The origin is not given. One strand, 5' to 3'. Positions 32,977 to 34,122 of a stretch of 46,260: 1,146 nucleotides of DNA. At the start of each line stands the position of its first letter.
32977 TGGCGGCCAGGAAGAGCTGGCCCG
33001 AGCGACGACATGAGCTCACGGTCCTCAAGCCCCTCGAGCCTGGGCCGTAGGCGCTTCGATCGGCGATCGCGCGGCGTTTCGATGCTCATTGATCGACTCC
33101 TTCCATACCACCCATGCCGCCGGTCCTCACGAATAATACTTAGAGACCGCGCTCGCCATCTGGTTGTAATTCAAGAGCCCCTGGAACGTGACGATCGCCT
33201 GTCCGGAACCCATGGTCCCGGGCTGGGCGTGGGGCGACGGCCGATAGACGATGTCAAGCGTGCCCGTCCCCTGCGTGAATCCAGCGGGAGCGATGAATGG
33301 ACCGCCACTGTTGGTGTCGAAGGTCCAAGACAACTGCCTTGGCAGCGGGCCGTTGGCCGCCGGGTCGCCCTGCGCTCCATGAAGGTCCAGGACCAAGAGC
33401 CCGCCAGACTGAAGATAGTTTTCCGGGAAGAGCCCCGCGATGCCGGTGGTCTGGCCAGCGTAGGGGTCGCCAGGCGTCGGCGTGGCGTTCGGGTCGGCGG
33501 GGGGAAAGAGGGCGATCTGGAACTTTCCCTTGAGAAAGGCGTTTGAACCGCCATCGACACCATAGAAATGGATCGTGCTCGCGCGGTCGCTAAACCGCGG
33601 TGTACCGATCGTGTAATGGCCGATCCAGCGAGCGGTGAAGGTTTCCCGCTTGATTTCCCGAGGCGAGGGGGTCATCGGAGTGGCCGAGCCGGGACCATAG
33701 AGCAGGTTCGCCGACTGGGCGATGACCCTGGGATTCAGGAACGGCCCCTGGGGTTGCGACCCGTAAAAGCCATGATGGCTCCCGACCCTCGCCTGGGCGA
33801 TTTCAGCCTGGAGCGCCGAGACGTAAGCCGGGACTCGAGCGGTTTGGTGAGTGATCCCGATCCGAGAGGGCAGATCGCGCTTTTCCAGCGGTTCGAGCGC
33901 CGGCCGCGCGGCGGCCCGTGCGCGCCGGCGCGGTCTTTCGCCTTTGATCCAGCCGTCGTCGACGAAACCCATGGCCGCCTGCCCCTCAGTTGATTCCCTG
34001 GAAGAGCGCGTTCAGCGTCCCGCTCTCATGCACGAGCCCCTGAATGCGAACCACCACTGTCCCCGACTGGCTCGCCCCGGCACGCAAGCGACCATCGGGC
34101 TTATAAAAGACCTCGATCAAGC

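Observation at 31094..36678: TolC-family gene heading a tight string of three tandem paralogs of an unrecognised protein family plus an atypical GTPase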

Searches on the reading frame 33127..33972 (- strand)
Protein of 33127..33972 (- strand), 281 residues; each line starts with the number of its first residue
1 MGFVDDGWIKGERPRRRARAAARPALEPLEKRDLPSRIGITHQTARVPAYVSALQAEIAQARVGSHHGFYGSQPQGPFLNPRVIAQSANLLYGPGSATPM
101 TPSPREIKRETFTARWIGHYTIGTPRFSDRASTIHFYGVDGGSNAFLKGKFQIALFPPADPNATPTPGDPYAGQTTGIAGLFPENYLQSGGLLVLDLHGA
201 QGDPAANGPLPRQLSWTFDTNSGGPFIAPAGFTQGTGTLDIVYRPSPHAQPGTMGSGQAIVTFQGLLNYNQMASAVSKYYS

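Call 3: search_protein_families(library=pfam, proteins=[window:33127-33972:-], max_evalue=1)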
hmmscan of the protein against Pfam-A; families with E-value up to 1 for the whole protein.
window:33127-33972:- (281 aa): 1 family
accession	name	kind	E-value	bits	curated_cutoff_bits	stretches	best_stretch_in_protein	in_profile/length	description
PF14604.12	SH3_9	-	0.12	12.7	30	0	173-188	34-49/49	Variant SH3 domain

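Call 4: search_protein_families(library=ncbifam, proteins=[window:33127-33972:-], max_evalue=1)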
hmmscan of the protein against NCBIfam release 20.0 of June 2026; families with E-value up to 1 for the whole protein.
window:33127-33972:- (281 aa): 0 families

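Call 9: find_homologous_proteins(query=window:33127-33972:-, max_evalue=0.001)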
Query window:33127-33972:- (281 aa): 245 proteins with E <= 0.001 among 3387 candidates; the best 120 are listed.
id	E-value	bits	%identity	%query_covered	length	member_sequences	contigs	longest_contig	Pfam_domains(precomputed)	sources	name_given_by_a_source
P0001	8.7e-187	638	100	100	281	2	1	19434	-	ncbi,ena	-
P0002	8.8e-130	450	75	100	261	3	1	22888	-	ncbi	-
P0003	1.6e-129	450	70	100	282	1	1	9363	-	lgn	-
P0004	1.3e-93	332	62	92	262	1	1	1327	-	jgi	jgi:hypothetical protein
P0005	6.1e-92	326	67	79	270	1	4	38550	-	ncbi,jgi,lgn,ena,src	-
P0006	6.4e-90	320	57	94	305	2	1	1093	-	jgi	jgi:hypothetical protein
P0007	1.7e-87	312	58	94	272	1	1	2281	-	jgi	jgi:hypothetical protein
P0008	8.2e-87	309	56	97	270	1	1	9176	-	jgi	jgi:hypothetical protein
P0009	1.6e-86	308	58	91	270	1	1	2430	-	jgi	jgi:hypothetical protein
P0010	4.3e-86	307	56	91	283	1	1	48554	-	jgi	jgi:hypothetical protein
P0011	4.8e-86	307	60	92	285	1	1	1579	-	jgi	jgi:hypothetical protein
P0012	5.0e-86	307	59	94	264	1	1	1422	-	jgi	jgi:hypothetical protein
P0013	6.7e-86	306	64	79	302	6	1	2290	-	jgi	jgi:hypothetical protein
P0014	1.1e-85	306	53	91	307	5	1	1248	-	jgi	jgi:hypothetical protein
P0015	2.3e-85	305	56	96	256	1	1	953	-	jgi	jgi:hypothetical protein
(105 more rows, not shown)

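Call 13: find_related_loci(query=A2, collection=genome_contigs, flank=10000)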
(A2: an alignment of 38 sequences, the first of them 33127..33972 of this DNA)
Query A2 (281 aa) in genome_contigs; peptide patterns used: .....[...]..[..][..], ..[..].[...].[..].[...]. (x = any residue, [..] = any of these).
45 stretches matched a pattern; 24 encode a relative of the query (tblastn E <= 1e-3); 24 distinct loci.
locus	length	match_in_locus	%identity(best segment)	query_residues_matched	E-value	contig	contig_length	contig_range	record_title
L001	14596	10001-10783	75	1-281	2e-132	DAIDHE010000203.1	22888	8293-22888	MAG TPA_asm: Planctomycetales bacterium isolate clean338 k141_917710, whole genome shotgun sequence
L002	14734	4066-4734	67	60-281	1e-93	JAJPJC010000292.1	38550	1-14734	MAG: Isosphaeraceae bacterium isolate Centralia_MAG_412 k107_31084648, whole genome shotgun sequence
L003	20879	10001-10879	56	6-281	2e-91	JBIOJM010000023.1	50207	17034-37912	MAG: Isosphaerales bacterium isolate GcC5-13 k141_295970_length_50207_cov_26.0000, whole genome shotgun sequence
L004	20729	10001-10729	59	15-281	2e-89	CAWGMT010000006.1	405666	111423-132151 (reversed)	MAG: uncultured Isosphaeraceae bacterium isolate MFD09567.bin.2.2 genome assembly, contig: contig_208, whole genome shot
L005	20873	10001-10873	55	10-281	3e-88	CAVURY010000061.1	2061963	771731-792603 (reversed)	MAG: uncultured Planctomycetota bacterium isolate MFD09671.bin.3.67 genome assembly, contig: contig_8274, whole genome s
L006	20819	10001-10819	56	13-281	9e-82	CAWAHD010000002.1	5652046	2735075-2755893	MAG: uncultured Isosphaeraceae bacterium isolate MFD02248.bin.2.64 genome assembly, contig: contig_17005, whole genome s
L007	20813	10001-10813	52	17-281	2e-81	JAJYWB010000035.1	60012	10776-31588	MAG: Planctomycetota bacterium isolate FK2.bin68 NODE_548_length_60012_cov_3.783919, whole genome shotgun sequence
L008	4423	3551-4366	51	17-281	1e-81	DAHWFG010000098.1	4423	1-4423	MAG TPA_asm: Isosphaeraceae bacterium isolate clean926 k141_465191, whole genome shotgun sequence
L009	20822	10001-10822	52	25-281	3e-78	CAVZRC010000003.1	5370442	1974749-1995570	MAG: uncultured Planctomycetota bacterium isolate MFD09671.bin.2.109 genome assembly, contig: contig_1962, whole genome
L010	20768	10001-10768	55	26-279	1e-77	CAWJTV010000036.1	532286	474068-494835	MAG: uncultured Planctomycetota bacterium isolate MFD04463.bin.2.167 genome assembly, contig: contig_66261, whole genome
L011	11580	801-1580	52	23-281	1e-76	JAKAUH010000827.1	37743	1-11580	MAG: Planctomycetota bacterium isolate YP3.bin26 NODE_1332_length_37743_cov_1.1497, whole genome shotgun sequence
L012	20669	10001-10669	57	65-281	7e-76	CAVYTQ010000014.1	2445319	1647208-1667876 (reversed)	MAG: uncultured Planctomycetota bacterium isolate MFD09671.bin.2.154 genome assembly, contig: contig_3946, whole genome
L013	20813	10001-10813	50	14-281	7e-76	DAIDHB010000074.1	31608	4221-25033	MAG TPA_asm: Planctomycetales bacterium isolate clean336 k141_1092444, whole genome shotgun sequence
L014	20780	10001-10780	53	26-281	2e-75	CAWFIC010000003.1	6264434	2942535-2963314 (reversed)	MAG: uncultured Planctomycetota bacterium isolate MFD02579.bin.2.73 genome assembly, contig: contig_1813, whole genome s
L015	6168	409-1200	51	19-278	5e-75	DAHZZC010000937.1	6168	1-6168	MAG TPA_asm: Planctomycetales bacterium isolate clean5766 k141_1011464, whole genome shotgun sequence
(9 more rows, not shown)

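Call 18: predict_structure(alignment_id=A2)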
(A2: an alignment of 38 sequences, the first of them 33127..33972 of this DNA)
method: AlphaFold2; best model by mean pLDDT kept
length: 281 residues; sequences in the alignment: 38
mean_pLDDT: 76.0   pTM: 0.69
mean pLDDT of the five models: 76.0, 75.6, 73.9, 73.0, 71.8
residues with pLDDT >= 90: 126; 70-90: 47; 50-70: 51; < 50: 57
segments of 3 or more residues with pLDDT < 50: 1-5, 14-19, 32-35, 37-44, 62-74, 222-228, 273-281
pLDDT, mean of each block of 10 residues (from residue 1): 48 50 57 47 49 63 42 59 93 88 90 94 94 95 84 96 91 94 70 88 92 90 49 87 96 96 88 43 31
secondary structure, 60 per line:
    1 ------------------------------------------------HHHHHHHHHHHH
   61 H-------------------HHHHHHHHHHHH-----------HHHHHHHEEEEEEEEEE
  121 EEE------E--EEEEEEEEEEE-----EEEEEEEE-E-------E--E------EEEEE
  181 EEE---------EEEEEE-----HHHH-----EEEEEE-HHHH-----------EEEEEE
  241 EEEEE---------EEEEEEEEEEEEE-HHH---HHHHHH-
elements in order: H49-61 H81-92 H104-110 E111-123 E133-143 E149-156 E176-183 E193-198 H204-207 E213-218 H220-223 E235-245 E255-267 H275-280

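Call 20: search_protein_families(library=pfam, proteins=[L009:707-1462:+, L009:1540-2409:+, L009:2936-3751:+, L009:3849-4394:-, L009:4285-5028:+, L009:5032-6147:+, L009:6151-6939:+, L009:11665-13323:-], max_evalue=0.001)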
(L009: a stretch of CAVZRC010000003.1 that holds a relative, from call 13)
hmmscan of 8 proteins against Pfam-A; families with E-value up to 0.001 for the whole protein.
L009:707-1462:+ (251 aa): 0 families

L009:1540-2409:+ (289 aa): 0 families

L009:2936-3751:+ (271 aa): 0 families

L009:3849-4394:- (181 aa): 1 family
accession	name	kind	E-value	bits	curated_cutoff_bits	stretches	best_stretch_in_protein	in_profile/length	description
PF06508.19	QueC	-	9.5e-49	166.2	22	1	14-160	70-209/210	Queuosine biosynthesis protein QueC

L009:4285-5028:+ (247 aa): 1 family
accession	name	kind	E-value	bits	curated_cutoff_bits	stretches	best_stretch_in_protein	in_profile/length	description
PF01016.24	Ribosomal_L27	-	2.7e-32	111.1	20.5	1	166-238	1-74/79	Ribosomal L27 protein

L009:5032-6147:+ (371 aa): 3 families
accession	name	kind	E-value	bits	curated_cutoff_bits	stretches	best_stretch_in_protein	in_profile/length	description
PF01018.28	GTP1_OBG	-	9.1e-59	198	27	1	3-157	1-155/155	GTP1/OBG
PF01926.29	MMR_HSR1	-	4.3e-24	85.2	21.9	1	160-282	1-113/113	50S ribosome-binding GTPase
PF02421.24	FeoB_N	-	1e-08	35.3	27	1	161-320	3-155/156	Ferrous iron transport protein B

L009:6151-6939:+ (262 aa): 1 family
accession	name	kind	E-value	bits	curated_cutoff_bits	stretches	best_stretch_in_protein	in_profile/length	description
PF03309.20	Pan_kinase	-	1.1e-34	120.5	24.7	1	4-201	2-202/205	Type III pantothenate kinase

L009:11665-13323:- (552 aa): 1 family
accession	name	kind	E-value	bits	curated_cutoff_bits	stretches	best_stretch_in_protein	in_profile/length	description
PF07394.17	DUF1501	-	9e-138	460.1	27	1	130-551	1-390/390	Protein of unknown function (DUF1501)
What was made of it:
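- Tried and rejected: Rejected: they are QueC, L27, Obg and CoaX (call 20).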

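Call 22: fold_search(model_id=the predicted structure, library=pdb)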
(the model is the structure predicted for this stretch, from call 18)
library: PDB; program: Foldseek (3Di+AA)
matches with E <= 10: 989; with E <= 0.001: 0
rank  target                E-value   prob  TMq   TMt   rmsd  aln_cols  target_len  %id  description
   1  3bgt_A                3.2e-03  0.66  0.22  0.24  16.3       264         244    8  Structural Studies of Acetoacetate Decarboxylase (released 2008-12-23)
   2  6ymn_DDD              1.7e-02  0.75  0.23  0.30  16.5       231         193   11  Crystal structure of the Diels Alderase AbmU from Streptomyces koyangensis (released 2021-04-21)
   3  6le0_C                2.6e-02  0.77  0.26  0.32  16.9       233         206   13  A nonspecific heme-binding cyclase catalyzes [4 + 2] cycloaddition during neoabyssomicin biosynthesis (released 2020-11-25)
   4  9fzd_A                2.6e-02  0.08  0.10  0.13  17.2       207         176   11  Structure of OmpA-long in complex with nanobody Nb39 (released 2024-07-17)
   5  6ymn_CCC              2.8e-02  0.75  0.26  0.33  14.8       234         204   14  Crystal structure of the Diels Alderase AbmU from Streptomyces koyangensis (released 2021-04-21)
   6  5btu_A                3.5e-02  0.84  0.26  0.38   7.8       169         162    8  The structure of Diels-Alderase PyrI4 in the biosynthetic pathway of pyrroindomycins (released 2016-02-24)
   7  7ueb_X                3.7e-02  0.16  0.17  0.14  17.2       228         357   10  Photosynthetic assembly of Chlorobaculum tepidum (RC-FMO2) (released 2022-10-05)
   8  6nnw_A                4.1e-02  0.51  0.24  0.29  19.6       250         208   11  Tsn15 in complex with substrate intermediate (released 2019-10-23)
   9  6le0_B                5.4e-02  0.60  0.26  0.33  18.9       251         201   12  A nonspecific heme-binding cyclase catalyzes [4 + 2] cycloaddition during neoabyssomicin biosynthesis (released 2020-11-25)
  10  9fzc_A                6.0e-02  0.04  0.08  0.12  16.8       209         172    9  Structure of OmpA-short in complex with nanobody Nb01 (released 2024-07-17)
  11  6ymn_BBB              6.7e-02  0.47  0.22  0.28   9.9       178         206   15  Crystal structure of the Diels Alderase AbmU from Streptomyces koyangensis (released 2021-04-21)
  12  2mnh_MODEL_1_A        6.7e-02  0.13  0.14  0.22  16.2       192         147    5  Refined structure of outer membrane protein x in nanodisc by measuring residual dipolar couplings (released 2015-03-18)
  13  3u8a_A                6.7e-02  0.12  0.14  0.16  15.7       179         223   12  Crystal structure of monomeric reversibly photoswitchable red fluorescent protein rsTagRFP in the OFF state (released 2012-02-22)
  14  6ssi_E                7.1e-02  0.07  0.12  0.11  21.0       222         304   11  Structure of the pentameric ligand-gated ion channel ELIC in complex with a PAM nanobody (released 2020-02-12)
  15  7x5t                  7.1e-02  0.05  0.11  0.13  17.7       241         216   12  Structure of the C-terminal head domain of the fowl adenovirus type 4 fiber 1 (released 2022-03-16)
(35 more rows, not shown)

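Call 25: search_solved_structures(query=A2, max_evalue=10)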
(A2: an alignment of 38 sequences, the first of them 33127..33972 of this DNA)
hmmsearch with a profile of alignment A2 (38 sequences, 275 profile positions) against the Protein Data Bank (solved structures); distinct sequences matched with E-value up to 10: 1.
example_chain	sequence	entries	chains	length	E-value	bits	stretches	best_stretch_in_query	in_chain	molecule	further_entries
9e2g_4Q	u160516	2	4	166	2.5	10.5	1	7-90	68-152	MOP23C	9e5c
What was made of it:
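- On AOC-barrel-like fold (dirigent/AOC/PodA/DUF3224): There is no profile hit (calls 3, 25).
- Tried and rejected: A PDB sequence-profile search gave nothing (call 25).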

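Call 36: search_protein_representatives(alignment_id=A2)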
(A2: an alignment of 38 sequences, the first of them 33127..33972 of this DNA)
Query: 38 sequences, 275 profile positions. Proteins with E-value up to 0.001 (for the whole library): 345; up to 1e-10: 222; up to 1e-30: 47. The best 150 are listed.
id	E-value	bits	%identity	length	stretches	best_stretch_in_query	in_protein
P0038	7.7e-122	422.2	-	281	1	8-275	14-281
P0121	1.2e-106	372.4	-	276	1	1-275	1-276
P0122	1.1e-82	293.8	-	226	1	57-275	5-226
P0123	1.2e-82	293.7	-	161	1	55-215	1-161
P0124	4.6e-80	285.2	-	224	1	65-273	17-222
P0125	5.6e-77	275.1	-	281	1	11-275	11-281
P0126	1.5e-68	247.4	-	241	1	7-196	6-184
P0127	6.8e-68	245.3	-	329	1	8-274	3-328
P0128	1.9e-65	237.2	-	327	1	5-274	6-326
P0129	2.6e-65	236.8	-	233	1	6-197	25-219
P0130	1.0e-63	231.6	-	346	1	2-274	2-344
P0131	3.2e-60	220.1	-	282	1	1-185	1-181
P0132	5.6e-59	216.0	-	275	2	72-271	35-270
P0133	1.2e-57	211.7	-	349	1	10-274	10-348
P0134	2.5e-55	204.1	-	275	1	4-271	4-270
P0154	2.7e-37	144.9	-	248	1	6-270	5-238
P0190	8.2e-24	100.7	-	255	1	7-269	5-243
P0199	1.1e-22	97.1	-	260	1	10-266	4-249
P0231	2.6e-19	86.0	-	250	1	14-268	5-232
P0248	6.7e-18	81.3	-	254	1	9-268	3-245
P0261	8.2e-17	77.7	-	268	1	9-267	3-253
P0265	1.4e-16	77.0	-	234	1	62-271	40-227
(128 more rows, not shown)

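Call 38: find_encoding_contigs(protein=P0199, flank=8000, max_places=4)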
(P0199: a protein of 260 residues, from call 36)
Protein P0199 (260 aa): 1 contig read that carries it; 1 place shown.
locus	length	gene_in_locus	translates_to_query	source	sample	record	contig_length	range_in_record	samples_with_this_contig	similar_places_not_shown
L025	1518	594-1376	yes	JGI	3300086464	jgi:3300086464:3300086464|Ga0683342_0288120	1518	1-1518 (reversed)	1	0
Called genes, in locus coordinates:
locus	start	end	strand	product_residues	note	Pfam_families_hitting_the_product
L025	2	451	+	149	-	?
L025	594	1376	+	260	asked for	-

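Call 39: find_encoding_contigs(protein=P0154, flank=8000, max_places=4)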
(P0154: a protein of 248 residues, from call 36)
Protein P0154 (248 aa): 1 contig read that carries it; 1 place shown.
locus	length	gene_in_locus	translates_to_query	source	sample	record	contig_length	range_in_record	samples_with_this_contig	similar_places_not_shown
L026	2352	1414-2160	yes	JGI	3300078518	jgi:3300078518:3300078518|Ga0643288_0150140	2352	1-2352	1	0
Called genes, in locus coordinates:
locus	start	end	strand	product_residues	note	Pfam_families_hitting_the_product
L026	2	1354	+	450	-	?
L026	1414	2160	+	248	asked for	-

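Call 40: search_protein_families(library=pfam, proteins=[L025:2-451:+, L026:2-1354:+], max_evalue=0.001)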
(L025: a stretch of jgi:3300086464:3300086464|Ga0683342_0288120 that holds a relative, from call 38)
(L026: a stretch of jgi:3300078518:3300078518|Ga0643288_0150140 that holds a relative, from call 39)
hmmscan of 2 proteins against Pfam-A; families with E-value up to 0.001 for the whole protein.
L025:2-451:+ (149 aa): 1 family
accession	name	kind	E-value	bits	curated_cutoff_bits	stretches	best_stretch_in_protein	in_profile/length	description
PF02321.23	OEP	-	4.5e-20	72.7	22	1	16-141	64-184/187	Outer membrane efflux protein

L026:2-1354:+ (450 aa): 1 family
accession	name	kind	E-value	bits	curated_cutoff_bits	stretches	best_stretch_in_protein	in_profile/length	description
PF02321.23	OEP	-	2.8e-37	128.8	22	2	264-445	4-187/187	Outer membrane efflux protein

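Call 42: find_homologous_proteins(query=A3, max_evalue=0.001)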
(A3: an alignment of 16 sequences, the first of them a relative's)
Query A3 (16 sequences) (260 aa, profile of the alignment): 430 proteins with E <= 0.001 among 8000 candidates; the best 120 are listed.
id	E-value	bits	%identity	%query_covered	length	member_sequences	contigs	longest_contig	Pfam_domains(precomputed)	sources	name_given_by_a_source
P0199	5.1e-85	303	100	100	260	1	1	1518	-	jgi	jgi:hypothetical protein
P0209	4.6e-83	297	61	100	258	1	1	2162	-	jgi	jgi:hypothetical protein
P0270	2.6e-82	294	81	100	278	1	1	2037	-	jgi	jgi:hypothetical protein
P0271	1.4e-81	292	62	100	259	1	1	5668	-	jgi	-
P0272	1.5e-81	292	84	100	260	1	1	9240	-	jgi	jgi:hypothetical protein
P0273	1.2e-80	289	79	100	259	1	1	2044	-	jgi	jgi:hypothetical protein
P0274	2.0e-80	288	66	100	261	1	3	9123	-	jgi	jgi:hypothetical protein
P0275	5.9e-80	286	78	100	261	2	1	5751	-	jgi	jgi:hypothetical protein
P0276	5.6e-79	283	78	100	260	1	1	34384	-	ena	-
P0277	1.5e-78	282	76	100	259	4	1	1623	-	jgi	jgi:hypothetical protein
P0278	1.7e-78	282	75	100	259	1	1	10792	-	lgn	-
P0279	3.5e-78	281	40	100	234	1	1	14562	-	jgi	jgi:hypothetical protein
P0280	7.9e-78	280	60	100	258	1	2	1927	-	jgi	jgi:hypothetical protein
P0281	1.1e-77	279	69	100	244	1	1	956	-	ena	-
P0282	1.7e-77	278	64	100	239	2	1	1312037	-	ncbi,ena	-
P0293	1.8e-75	272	59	100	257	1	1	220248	-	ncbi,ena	-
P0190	1.9e-75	272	29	97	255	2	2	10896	-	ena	-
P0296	5.7e-75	270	64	100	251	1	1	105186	-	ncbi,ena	-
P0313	7.1e-73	263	65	97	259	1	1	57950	-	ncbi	-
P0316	1.7e-72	262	56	100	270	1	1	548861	-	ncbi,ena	-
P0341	1.5e-70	256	55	99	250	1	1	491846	-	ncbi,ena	-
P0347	3.2e-70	255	56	100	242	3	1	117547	-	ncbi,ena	-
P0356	1.0e-69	253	66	98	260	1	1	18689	-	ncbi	-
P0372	2.8e-69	252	53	100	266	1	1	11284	-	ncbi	-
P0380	4.3e-69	251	56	96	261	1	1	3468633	-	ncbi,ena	-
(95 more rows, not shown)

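Call 43: find_encoding_contigs(protein=P0282, flank=10000, max_places=1)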
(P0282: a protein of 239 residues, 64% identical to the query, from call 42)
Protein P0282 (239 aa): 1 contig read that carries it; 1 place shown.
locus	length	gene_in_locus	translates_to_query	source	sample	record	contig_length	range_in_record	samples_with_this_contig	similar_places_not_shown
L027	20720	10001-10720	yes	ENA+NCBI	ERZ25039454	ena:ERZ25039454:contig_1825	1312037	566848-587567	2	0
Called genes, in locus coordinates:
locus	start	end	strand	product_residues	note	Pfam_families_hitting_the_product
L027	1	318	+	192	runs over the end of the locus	PF13561:adh_short_C2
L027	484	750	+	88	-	-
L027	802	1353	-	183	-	PF07617:DUF1579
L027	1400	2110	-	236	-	PF22847:Glyco_hydro_43_rel (weak)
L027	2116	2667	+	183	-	-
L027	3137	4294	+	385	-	PF00873:ACR_tran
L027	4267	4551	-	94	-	-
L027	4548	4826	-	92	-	-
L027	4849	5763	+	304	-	PF00873:ACR_tran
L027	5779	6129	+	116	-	PF00873:ACR_tran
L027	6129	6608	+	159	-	PF00873:ACR_tran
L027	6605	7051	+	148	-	-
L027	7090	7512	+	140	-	PF25954:Beta-barrel_RND_2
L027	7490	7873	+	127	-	-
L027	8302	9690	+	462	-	PF02321:OEP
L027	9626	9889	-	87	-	-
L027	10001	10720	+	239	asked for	-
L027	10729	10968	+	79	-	-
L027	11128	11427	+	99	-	-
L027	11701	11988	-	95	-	PF00672:HAMP (faint)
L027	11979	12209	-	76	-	-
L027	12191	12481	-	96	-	-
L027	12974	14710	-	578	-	PF05960:DUF885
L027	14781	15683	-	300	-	PF01545:Cation_efflux, PF16916:ZT_dimer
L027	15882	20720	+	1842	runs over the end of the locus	PF07944:Beta-AFase-like_GH127_cat, PF20736:Glyco_hydro127M, PF00672:HAMP, PF01590:GAF (weak), PF13185:GAF_2, PF01590:GAF, PF13185:GAF_2, PF02518:HATPase_c, +6 more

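Call 44: find_encoding_contigs(protein=P0380, flank=10000, max_places=1)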
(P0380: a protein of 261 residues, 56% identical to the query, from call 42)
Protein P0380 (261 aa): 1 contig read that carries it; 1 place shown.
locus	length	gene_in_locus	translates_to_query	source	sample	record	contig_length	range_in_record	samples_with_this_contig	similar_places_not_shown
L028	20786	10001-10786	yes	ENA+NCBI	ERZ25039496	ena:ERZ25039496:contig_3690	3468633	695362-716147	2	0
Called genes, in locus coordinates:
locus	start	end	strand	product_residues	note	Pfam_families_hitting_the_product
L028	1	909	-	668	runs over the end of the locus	PF00413:Peptidase_M10, PF17936:Big_6 (faint), PF19077:Big_13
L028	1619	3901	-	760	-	PF00873:ACR_tran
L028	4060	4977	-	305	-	-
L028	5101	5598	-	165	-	-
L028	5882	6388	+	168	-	-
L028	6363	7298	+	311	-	PF25954:Beta-barrel_RND_2, PF25975:CzcB_C (weak)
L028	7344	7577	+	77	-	PF25174:Beta-prop_THOC3, PF24105:Beta-prop_CAF1B_HIR1 (weak), PF25175:Beta-prop_WDR5, PF23381:Beta-prop_IFT122_1st, PF00400:WD40, PF25168:Beta-prop_WDR36-Utp21_2nd (weak), PF25173:Beta-prop_WDR3_1st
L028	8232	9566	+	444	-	PF02321:OEP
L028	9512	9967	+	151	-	PF02321:OEP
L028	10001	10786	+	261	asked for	-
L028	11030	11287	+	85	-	-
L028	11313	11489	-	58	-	-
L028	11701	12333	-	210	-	-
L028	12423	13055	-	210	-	-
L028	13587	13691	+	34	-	-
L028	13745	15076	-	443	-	PF01546:Peptidase_M20, PF07687:M20_dimer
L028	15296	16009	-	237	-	PF03575:Peptidase_S51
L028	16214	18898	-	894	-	PF00034:Cytochrom_C (faint)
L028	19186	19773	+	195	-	PF04542:Sigma70_r2, PF08281:Sigma70_r4_2, PF04545:Sigma70_r4 (weak)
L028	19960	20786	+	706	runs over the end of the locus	PF00775:Dioxygenase_C (faint), PF13620:CarboxypepD_reg (faint), PF24107:DUF7382 (faint)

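Call 45: find_encoding_contigs(protein=P0279, flank=10000, max_places=1)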
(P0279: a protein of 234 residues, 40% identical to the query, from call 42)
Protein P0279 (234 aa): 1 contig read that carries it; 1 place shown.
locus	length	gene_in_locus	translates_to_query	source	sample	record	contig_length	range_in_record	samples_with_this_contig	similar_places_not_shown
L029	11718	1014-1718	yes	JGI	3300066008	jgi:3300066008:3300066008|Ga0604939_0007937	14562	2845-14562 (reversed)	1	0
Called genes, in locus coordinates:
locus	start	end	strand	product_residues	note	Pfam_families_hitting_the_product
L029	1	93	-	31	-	?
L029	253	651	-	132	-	-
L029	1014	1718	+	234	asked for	-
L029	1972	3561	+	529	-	PF02321:OEP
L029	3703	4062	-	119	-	PF12840:HTH_20, PF01022:HTH_5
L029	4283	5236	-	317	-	PF11604:CusF_Ec, PF00578:AhpC-TSA, PF02630:SCO1-SenC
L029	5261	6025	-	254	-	PF02633:Creatininase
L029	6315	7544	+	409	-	PF02812:ELFV_dehydrog_N, PF00208:ELFV_dehydrog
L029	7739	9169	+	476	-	PF00206:Lyase_1, PF10397:ADSL_C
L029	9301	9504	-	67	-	PF01165:Ribosomal_S21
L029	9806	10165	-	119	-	PF00076:RRM_1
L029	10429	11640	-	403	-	PF00248:Aldo_ket_red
